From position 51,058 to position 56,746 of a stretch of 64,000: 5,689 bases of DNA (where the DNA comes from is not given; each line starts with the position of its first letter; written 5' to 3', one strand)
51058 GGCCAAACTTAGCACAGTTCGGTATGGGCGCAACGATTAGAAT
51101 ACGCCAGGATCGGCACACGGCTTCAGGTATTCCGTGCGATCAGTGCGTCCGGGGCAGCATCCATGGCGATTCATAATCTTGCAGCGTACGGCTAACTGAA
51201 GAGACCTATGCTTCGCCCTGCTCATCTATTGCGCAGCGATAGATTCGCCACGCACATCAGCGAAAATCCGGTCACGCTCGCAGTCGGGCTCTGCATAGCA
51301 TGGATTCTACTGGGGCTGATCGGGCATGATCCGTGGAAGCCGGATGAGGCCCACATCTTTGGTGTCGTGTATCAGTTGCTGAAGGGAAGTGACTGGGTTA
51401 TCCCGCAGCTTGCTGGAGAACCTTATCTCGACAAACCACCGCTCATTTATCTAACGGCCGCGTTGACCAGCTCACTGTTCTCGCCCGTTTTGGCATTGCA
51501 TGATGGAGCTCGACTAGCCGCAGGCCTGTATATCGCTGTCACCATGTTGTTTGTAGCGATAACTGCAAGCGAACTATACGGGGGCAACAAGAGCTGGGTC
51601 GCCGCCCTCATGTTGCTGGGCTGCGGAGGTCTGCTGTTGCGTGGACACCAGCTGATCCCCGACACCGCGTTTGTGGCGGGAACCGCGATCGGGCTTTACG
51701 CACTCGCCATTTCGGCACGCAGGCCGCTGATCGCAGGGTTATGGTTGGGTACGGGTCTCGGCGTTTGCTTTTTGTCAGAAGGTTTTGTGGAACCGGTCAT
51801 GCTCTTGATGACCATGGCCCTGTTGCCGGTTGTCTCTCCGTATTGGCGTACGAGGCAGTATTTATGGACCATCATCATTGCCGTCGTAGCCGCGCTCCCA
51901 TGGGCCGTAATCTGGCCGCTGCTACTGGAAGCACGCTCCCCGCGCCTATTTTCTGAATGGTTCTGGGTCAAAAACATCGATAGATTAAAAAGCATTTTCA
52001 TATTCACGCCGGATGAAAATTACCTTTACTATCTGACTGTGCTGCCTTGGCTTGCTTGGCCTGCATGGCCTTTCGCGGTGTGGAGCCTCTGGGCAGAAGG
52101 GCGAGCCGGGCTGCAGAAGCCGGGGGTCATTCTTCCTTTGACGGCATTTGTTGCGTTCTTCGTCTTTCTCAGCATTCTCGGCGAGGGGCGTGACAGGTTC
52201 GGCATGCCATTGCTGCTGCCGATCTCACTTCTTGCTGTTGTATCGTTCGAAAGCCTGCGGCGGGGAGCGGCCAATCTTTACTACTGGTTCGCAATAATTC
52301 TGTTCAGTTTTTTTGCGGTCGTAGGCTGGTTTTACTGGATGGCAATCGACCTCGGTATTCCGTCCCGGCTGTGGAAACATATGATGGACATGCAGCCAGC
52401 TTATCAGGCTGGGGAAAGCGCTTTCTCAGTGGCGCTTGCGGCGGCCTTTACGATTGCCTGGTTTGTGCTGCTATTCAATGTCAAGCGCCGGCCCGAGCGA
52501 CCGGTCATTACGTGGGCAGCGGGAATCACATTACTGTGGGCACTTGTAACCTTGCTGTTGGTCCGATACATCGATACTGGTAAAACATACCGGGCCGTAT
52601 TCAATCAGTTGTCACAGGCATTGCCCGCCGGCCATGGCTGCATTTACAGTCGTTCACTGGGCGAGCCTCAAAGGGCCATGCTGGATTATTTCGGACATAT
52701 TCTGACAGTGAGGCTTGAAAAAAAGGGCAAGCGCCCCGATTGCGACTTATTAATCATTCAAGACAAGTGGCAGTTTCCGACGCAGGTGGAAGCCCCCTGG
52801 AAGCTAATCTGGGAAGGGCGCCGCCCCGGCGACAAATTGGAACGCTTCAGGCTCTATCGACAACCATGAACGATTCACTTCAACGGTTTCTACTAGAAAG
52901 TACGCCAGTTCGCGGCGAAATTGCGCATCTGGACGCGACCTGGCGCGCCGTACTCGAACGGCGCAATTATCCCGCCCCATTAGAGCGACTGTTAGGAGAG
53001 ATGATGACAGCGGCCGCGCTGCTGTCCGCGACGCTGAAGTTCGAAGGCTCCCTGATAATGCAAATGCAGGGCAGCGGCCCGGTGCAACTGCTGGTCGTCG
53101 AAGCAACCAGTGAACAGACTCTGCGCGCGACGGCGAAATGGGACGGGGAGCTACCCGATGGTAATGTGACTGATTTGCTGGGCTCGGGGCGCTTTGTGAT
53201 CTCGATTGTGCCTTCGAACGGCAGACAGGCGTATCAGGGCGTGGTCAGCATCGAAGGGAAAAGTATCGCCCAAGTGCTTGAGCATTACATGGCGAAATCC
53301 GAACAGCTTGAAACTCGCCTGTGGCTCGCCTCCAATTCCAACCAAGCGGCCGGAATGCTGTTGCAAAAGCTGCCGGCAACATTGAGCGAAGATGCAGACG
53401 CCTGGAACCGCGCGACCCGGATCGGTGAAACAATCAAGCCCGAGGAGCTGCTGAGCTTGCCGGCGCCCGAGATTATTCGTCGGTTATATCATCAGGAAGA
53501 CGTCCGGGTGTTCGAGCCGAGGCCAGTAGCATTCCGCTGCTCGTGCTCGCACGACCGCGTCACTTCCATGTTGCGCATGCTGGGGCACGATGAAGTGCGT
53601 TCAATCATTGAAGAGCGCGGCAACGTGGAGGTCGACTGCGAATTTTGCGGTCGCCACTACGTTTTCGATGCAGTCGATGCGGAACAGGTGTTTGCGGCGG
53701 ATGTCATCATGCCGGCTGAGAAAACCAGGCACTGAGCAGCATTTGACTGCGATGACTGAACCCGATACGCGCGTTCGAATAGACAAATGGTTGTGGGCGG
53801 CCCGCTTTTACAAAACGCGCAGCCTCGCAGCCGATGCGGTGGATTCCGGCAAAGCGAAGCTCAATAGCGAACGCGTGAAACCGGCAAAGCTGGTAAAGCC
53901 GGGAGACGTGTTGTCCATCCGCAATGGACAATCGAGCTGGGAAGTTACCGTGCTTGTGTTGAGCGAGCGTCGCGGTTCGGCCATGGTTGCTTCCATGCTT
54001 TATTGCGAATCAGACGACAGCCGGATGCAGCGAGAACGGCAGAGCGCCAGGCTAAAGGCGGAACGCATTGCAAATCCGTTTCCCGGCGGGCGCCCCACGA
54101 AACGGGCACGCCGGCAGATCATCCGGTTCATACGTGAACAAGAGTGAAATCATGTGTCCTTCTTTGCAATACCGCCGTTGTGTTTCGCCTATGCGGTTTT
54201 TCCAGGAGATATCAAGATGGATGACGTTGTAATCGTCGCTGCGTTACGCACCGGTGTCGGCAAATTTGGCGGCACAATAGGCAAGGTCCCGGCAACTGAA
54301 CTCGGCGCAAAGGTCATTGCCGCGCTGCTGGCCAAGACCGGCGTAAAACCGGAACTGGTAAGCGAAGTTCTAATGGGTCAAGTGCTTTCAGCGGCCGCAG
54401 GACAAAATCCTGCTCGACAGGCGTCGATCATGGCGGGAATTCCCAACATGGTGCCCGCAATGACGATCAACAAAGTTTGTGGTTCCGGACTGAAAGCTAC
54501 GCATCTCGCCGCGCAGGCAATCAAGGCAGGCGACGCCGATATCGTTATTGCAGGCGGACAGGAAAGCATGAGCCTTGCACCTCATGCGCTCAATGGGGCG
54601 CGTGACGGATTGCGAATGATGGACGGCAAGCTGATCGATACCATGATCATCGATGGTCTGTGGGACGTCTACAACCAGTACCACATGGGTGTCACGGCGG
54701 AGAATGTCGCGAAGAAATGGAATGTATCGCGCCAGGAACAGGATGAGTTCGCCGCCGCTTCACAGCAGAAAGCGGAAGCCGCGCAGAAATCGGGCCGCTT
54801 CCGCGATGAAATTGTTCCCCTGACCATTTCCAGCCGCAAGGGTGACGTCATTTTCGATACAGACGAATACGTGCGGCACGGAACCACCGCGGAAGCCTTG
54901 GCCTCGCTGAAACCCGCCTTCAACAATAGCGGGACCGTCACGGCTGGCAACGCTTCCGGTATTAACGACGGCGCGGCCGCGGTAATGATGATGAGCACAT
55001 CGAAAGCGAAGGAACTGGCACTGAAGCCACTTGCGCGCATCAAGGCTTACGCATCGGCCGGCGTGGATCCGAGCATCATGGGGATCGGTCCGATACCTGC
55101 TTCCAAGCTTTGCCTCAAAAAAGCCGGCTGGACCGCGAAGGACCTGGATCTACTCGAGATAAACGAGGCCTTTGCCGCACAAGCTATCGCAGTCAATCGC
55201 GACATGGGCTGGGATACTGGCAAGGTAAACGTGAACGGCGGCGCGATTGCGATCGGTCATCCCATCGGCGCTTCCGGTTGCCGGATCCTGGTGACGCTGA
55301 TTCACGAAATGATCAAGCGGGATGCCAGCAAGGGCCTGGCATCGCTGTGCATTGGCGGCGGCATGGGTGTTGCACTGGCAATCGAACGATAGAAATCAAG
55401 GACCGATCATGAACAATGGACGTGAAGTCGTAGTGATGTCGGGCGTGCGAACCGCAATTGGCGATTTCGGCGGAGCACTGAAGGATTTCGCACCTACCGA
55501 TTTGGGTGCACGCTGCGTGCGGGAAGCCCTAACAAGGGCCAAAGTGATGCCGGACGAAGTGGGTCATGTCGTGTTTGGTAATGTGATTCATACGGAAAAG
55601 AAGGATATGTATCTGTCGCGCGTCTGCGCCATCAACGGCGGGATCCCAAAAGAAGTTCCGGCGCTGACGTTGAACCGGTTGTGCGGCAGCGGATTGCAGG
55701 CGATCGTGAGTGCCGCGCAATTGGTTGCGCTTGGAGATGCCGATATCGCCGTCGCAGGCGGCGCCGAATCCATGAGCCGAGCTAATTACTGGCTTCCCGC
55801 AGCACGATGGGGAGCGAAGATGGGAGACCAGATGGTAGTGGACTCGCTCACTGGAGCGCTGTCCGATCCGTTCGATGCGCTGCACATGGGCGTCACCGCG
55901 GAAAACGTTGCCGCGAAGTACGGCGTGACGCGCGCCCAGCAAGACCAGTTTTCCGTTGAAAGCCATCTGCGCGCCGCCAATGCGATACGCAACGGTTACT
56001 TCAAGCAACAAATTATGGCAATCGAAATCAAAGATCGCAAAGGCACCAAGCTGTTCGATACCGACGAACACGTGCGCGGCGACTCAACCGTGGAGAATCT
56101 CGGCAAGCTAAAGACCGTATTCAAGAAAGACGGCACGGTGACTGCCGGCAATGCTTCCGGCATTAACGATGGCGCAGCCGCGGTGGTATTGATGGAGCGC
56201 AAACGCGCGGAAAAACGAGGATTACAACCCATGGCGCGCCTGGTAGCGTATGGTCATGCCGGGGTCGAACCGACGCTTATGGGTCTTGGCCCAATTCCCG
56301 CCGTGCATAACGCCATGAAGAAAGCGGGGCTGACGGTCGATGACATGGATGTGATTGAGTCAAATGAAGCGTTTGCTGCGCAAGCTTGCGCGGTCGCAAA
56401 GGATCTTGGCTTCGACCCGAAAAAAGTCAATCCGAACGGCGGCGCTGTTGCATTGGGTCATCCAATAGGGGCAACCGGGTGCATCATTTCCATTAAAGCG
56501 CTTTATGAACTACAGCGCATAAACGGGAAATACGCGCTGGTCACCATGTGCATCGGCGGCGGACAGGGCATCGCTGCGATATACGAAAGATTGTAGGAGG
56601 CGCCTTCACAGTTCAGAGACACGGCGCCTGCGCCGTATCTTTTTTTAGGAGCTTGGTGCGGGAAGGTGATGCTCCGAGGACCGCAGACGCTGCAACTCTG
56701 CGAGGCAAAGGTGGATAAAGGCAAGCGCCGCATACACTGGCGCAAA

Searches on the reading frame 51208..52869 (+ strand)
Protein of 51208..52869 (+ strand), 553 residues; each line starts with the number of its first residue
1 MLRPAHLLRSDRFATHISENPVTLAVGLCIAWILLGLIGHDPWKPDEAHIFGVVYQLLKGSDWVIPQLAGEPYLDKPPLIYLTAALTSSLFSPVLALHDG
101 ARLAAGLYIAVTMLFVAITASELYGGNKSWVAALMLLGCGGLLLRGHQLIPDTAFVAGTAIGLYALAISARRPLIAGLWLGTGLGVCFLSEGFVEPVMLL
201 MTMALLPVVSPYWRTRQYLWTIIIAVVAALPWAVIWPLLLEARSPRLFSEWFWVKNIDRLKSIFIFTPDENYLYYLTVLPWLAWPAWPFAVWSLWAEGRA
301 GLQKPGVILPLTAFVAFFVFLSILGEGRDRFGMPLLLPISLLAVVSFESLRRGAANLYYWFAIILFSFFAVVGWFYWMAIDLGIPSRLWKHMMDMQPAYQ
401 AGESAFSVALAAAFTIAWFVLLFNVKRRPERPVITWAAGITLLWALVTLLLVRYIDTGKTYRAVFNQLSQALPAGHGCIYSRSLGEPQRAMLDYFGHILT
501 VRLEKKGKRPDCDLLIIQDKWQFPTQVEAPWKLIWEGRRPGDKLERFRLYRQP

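Call 64: search_protein_families(library=pfam, proteins=[window:51208-52869:+])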
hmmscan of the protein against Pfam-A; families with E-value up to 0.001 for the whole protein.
window:51208-52869:+ (553 aa): 1 family
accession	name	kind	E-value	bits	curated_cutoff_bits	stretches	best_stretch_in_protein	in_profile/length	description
PF13231.12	PMT_2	-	3.2e-06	27.9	26.1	1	75-233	1-158/160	Dolichyl-phosphate-mannose-protein mannosyltransferase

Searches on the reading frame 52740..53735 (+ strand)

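Call 85: search_protein_families(library=pfam, max_evalue=0.00001, proteins=[window:52740-53735:+])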
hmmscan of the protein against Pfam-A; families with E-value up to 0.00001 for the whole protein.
window:52740-53735:+ (331 aa): 1 family
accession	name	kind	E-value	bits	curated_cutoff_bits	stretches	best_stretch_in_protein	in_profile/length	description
PF01430.24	HSP33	-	7.8e-82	275.2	21.4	1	45-310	1-273/273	Hsp33 protein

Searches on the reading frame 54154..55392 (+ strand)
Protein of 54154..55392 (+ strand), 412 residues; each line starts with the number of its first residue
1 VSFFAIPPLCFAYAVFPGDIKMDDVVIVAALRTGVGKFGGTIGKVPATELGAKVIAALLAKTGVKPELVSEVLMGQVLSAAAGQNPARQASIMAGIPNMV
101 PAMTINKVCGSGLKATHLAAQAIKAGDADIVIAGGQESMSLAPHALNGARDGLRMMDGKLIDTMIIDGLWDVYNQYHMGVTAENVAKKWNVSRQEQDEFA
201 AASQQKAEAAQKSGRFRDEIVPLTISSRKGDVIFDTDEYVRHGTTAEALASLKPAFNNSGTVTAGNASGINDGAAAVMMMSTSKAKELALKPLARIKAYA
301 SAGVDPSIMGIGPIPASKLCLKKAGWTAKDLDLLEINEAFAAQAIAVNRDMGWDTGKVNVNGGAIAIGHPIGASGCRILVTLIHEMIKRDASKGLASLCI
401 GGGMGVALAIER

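Call 85: search_protein_families(library=pfam, max_evalue=0.00001, proteins=[window:54154-55392:+])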
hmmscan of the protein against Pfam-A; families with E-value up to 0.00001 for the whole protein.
window:54154-55392:+ (412 aa): 3 families
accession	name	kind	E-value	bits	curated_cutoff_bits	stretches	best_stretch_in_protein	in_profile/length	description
PF00108.29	Thiolase_N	-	3.6e-108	361.3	26.4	1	25-282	1-259/260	Thiolase, N-terminal domain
PF02803.24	Thiolase_C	-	2.2e-54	182.8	27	1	290-412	1-123/123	Thiolase, C-terminal domain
PF00109.32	ketoacyl-synt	-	7.4e-07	29.5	20.8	1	101-140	166-205/252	Beta-ketoacyl synthase, N-terminal domain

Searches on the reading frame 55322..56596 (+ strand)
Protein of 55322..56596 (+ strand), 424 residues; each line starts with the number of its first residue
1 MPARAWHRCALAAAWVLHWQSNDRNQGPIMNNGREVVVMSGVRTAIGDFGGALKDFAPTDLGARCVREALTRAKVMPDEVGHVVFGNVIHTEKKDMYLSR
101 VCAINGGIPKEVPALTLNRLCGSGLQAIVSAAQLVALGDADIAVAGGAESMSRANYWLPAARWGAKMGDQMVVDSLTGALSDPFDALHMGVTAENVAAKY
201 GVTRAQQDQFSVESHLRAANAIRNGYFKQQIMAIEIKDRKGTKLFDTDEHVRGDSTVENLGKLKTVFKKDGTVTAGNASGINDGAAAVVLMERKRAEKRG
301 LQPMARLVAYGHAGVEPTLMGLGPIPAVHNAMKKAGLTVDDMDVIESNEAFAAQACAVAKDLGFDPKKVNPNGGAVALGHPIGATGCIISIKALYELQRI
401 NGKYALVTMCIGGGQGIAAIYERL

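Call 85: search_protein_families(library=pfam, max_evalue=0.00001, proteins=[window:55322-56596:+])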
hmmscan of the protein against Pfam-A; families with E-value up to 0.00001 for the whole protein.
window:55322-56596:+ (424 aa): 2 families
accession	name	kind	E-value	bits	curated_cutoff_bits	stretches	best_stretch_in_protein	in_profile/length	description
PF00108.29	Thiolase_N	-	9.6e-90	300.9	26.4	1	36-293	1-259/260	Thiolase, N-terminal domain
PF02803.24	Thiolase_C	-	1.1e-46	157.9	27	1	302-422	2-122/123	Thiolase, C-terminal domain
